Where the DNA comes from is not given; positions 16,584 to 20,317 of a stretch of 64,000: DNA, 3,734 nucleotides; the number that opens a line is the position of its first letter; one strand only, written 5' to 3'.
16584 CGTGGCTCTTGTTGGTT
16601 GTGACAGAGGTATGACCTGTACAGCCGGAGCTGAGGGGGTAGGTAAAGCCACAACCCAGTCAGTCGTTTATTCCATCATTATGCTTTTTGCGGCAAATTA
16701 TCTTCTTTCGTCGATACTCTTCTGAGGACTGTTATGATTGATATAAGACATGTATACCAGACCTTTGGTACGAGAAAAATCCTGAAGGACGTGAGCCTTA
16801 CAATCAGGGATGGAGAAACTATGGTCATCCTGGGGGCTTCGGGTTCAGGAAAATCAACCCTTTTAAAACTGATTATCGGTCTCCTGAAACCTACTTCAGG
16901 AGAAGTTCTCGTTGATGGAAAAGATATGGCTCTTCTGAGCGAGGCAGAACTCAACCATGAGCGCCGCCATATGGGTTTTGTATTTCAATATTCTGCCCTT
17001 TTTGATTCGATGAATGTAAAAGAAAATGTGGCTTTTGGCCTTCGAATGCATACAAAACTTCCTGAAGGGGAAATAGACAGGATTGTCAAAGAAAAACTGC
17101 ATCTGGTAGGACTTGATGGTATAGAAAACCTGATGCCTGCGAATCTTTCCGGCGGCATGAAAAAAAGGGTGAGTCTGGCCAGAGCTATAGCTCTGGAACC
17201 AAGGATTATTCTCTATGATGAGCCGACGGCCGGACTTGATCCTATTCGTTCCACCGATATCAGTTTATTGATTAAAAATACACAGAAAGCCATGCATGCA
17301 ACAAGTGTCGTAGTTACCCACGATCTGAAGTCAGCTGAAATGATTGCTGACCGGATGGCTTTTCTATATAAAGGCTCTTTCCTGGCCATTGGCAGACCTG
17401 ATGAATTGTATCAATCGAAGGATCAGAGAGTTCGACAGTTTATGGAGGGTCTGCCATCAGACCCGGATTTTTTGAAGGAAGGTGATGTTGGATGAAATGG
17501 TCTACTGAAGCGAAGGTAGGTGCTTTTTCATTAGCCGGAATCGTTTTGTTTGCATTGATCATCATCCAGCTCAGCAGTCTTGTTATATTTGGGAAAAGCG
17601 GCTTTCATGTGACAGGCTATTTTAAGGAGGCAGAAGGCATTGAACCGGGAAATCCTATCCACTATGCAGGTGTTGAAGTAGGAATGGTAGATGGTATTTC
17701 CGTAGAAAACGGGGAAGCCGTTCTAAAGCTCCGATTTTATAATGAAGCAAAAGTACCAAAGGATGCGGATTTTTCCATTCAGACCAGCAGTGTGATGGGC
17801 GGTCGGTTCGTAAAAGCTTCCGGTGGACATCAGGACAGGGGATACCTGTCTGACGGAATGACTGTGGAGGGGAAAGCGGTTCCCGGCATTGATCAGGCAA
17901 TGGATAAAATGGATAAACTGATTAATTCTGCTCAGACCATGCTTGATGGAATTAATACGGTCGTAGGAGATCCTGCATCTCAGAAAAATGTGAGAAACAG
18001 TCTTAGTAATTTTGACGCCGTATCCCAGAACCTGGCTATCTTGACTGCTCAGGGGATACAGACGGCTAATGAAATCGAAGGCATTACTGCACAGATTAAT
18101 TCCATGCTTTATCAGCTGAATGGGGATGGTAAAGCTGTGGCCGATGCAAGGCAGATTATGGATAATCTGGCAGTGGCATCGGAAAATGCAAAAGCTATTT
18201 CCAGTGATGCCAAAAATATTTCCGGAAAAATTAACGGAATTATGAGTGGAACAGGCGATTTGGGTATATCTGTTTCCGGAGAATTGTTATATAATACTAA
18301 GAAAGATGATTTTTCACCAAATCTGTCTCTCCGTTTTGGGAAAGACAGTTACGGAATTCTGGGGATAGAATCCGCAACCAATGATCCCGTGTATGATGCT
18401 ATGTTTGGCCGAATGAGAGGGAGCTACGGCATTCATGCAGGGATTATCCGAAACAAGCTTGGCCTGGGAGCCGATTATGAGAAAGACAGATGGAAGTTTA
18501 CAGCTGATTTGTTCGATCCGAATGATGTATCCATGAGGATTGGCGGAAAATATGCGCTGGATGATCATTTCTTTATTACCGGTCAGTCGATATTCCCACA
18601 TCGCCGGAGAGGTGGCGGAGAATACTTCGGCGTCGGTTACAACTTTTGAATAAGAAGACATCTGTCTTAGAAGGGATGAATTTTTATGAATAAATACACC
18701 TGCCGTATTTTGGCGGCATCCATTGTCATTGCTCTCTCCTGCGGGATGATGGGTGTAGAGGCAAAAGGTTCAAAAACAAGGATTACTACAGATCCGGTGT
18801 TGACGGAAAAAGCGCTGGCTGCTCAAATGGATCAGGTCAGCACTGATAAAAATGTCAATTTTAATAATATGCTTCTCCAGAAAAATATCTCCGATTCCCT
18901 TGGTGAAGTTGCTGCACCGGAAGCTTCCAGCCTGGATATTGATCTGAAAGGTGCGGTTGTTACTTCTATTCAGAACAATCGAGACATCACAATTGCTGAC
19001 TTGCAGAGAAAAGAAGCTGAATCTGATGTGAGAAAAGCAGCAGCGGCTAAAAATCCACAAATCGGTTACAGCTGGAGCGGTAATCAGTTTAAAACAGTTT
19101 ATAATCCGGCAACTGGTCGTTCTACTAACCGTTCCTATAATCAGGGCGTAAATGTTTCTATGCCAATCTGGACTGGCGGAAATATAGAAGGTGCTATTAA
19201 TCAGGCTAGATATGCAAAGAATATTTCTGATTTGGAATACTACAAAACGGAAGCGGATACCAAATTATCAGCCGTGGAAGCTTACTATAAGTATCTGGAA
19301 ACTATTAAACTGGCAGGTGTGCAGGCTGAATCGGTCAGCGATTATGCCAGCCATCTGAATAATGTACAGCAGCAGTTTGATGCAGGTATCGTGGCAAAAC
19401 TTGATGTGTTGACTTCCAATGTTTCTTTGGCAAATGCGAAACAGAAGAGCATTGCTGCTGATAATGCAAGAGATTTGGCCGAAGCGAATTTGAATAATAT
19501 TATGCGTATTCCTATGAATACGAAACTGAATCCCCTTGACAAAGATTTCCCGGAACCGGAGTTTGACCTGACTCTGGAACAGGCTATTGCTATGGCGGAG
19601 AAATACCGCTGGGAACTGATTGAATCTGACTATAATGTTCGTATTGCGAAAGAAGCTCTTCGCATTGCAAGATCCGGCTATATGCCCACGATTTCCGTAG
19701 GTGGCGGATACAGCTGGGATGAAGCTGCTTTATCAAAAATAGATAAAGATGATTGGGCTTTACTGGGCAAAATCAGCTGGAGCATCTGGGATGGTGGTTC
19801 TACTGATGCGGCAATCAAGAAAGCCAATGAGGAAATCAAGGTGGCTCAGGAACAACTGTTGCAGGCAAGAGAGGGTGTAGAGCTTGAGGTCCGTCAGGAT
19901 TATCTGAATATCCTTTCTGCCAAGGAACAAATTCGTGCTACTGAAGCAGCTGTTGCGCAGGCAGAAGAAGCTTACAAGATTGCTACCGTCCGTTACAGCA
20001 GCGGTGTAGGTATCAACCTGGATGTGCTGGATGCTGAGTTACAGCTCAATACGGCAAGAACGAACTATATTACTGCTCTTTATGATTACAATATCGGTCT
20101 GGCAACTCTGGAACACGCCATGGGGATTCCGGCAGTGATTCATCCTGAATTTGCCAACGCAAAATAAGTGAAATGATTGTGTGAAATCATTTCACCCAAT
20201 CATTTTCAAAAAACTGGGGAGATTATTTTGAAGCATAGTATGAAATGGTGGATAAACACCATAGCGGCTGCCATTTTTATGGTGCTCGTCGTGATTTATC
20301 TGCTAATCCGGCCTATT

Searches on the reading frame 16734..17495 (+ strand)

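Call 68: search_protein_families(library=pfam, proteins=[window:16734-17495:+], max_evalue=0.00001)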
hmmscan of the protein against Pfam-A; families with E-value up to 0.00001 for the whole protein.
window:16734-17495:+ (253 aa): 1 family
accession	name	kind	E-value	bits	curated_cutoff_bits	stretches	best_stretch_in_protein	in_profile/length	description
PF00005.33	ABC_tran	-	2.7e-37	128.9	25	1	17-166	1-137/137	ABC transporter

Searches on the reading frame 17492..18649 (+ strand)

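Call 68: search_protein_families(library=pfam, proteins=[window:17492-18649:+], max_evalue=0.00001)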
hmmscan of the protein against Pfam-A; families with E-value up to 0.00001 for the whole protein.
window:17492-18649:+ (385 aa): 1 family
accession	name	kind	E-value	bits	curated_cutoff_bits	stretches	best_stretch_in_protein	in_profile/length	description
PF02470.25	MlaD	-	3.5e-15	56.4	25.1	1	38-109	3-78/81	MlaD protein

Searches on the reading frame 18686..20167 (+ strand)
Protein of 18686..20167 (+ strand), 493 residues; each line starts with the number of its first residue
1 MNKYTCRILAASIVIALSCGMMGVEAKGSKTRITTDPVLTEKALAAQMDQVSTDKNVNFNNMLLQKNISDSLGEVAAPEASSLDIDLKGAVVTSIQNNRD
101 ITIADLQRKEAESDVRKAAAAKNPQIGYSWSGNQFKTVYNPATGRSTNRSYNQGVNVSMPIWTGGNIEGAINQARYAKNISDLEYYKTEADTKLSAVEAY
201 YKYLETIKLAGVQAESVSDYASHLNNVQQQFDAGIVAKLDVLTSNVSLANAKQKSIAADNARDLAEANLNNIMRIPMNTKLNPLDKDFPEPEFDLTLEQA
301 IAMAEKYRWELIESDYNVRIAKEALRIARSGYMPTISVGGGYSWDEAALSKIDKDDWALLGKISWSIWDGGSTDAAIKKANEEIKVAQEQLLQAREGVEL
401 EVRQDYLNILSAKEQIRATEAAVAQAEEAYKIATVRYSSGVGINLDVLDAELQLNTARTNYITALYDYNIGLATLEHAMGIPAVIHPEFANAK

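Call 3: search_protein_families(library=pfam, proteins=[window:18686-20167:+], max_evalue=0.01)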
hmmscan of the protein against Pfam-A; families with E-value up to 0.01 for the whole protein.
window:18686-20167:+ (493 aa): 1 family
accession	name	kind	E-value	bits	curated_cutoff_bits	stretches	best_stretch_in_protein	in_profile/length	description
PF02321.23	OEP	-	2.4e-66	223.6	22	2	297-480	1-187/187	Outer membrane efflux protein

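Call 4: search_protein_families(library=ncbifam, proteins=[window:18686-20167:+], max_evalue=0.01)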
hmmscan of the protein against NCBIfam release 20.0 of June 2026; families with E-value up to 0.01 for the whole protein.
window:18686-20167:+ (493 aa): 7 families
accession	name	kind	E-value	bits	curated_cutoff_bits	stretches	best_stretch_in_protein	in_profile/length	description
TIGR01844.1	type_I_sec_TolC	subfamily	8.2e-52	176.6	225.15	1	86-480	4-398/414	TolC family outer membrane protein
NF007002.0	PRK09465.1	equivalog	2.6e-30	105.4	495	2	96-480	35-424/460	outer membrane channel protein TolC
NF052390.1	efflux_OMP_AbuO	equivalog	3.6e-26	91.9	700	2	175-480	123-431/447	multidrug efflux outer membrane protein AbuO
TIGR01845.1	outer_NodT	subfamily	2.7e-25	89.1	210.05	1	88-480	60-458/460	efflux transporter outer membrane subunit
NF007347.1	PRK09837.1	subfamily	9.4e-13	47.9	598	1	84-471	61-447/461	Cu(I)/Ag(I) efflux RND transporter outer membrane protein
NF033142.1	efflux_OM_AdeC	exception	2e-10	39.9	975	1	86-459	63-438/465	multidrug efflux RND transporter AdeABC outer membrane channel subunit AdeC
NF033143.1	efflux_OM_AdeK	equivalog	1e-08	34.4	900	1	93-453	70-432/480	multidrug efflux RND transporter AdeIJK outer membrane channel subunit AdeK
